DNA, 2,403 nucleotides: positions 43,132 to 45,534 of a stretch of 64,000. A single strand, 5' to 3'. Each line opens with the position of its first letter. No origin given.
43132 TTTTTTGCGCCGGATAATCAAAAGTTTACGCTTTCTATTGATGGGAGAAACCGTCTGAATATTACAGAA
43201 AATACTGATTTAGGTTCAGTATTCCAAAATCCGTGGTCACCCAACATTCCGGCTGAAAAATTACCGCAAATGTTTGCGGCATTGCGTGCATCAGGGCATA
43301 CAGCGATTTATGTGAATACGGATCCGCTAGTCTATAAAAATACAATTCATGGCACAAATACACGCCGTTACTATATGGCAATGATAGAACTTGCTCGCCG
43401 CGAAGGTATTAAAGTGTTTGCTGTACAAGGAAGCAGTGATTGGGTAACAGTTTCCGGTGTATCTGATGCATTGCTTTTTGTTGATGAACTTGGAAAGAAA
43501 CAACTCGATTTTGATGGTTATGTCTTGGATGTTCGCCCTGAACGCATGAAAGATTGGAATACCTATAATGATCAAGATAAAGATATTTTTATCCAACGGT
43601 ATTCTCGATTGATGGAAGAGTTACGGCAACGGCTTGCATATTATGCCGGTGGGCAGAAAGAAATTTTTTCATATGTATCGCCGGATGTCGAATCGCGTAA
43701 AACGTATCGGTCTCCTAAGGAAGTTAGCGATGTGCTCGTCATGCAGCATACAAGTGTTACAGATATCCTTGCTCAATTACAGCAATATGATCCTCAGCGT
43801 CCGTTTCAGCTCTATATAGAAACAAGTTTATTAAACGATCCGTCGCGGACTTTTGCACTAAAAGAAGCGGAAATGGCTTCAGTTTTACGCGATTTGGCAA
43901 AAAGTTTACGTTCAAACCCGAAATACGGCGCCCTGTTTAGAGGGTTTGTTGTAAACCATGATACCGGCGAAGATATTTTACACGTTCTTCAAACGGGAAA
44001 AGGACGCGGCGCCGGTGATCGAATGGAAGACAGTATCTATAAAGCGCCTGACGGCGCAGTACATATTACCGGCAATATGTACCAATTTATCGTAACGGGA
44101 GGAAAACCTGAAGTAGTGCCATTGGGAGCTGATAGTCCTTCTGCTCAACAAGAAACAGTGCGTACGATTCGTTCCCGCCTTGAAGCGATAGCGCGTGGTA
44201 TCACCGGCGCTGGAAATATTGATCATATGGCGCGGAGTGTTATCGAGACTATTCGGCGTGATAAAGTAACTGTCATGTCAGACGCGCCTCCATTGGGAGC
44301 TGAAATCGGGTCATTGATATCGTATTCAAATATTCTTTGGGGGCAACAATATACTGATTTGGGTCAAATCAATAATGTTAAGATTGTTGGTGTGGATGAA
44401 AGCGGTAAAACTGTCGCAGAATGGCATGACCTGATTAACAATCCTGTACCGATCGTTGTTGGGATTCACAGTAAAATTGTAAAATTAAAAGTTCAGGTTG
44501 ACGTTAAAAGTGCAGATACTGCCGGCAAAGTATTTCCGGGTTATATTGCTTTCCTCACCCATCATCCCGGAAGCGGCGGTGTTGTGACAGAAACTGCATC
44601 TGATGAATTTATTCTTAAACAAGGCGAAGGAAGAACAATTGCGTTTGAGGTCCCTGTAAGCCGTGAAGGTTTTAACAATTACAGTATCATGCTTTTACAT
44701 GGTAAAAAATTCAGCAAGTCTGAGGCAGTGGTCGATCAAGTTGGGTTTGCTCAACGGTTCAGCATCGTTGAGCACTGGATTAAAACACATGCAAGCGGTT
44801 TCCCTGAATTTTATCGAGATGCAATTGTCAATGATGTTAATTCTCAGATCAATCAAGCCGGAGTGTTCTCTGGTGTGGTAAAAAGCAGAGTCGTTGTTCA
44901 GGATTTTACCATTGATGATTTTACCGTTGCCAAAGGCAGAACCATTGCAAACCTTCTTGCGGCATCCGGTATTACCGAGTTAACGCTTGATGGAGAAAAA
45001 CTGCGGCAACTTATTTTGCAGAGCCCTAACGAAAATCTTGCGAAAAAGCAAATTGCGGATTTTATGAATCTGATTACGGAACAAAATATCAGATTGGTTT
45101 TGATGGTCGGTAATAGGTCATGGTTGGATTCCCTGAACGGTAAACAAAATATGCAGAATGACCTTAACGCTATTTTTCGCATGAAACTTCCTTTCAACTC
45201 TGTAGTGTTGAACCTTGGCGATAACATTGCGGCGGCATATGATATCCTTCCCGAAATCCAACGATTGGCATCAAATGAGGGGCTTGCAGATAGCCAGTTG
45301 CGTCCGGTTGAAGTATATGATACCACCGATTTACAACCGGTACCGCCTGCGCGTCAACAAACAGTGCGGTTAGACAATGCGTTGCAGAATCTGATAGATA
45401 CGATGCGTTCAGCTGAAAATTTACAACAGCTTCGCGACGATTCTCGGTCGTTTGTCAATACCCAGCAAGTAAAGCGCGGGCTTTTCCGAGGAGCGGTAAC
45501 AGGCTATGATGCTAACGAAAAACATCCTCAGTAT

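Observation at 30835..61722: Uninterrupted 30.9-kb ORF encoding a largely non-repetitive 10,295-aa protein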

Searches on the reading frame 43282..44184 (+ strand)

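Call 28: search_protein_families(library=pfam, proteins=[window:43282-44184:+], max_evalue=5)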
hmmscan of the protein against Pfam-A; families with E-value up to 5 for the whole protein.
window:43282-44184:+ (301 aa): 2 families
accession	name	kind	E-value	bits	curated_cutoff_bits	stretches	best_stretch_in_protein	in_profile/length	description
PF18146.6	CinA_KH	-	0.064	13.8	27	1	189-218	5-32/73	Damage-inducible protein CinA KH domain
PF24212.1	DUF7433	-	0.11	12.6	24.2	1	193-211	31-49/51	Family of unknown function (DUF7433)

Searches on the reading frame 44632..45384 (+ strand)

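Call 28: search_protein_families(library=pfam, proteins=[window:44632-45384:+], max_evalue=5)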
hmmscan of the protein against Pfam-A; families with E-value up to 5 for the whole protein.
window:44632-45384:+ (251 aa): 1 family
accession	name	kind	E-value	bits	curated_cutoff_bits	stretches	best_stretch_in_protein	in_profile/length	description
PF11148.14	DUF2922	-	0.011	16.1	25.5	1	122-153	13-44/69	Protein of unknown function (DUF2922)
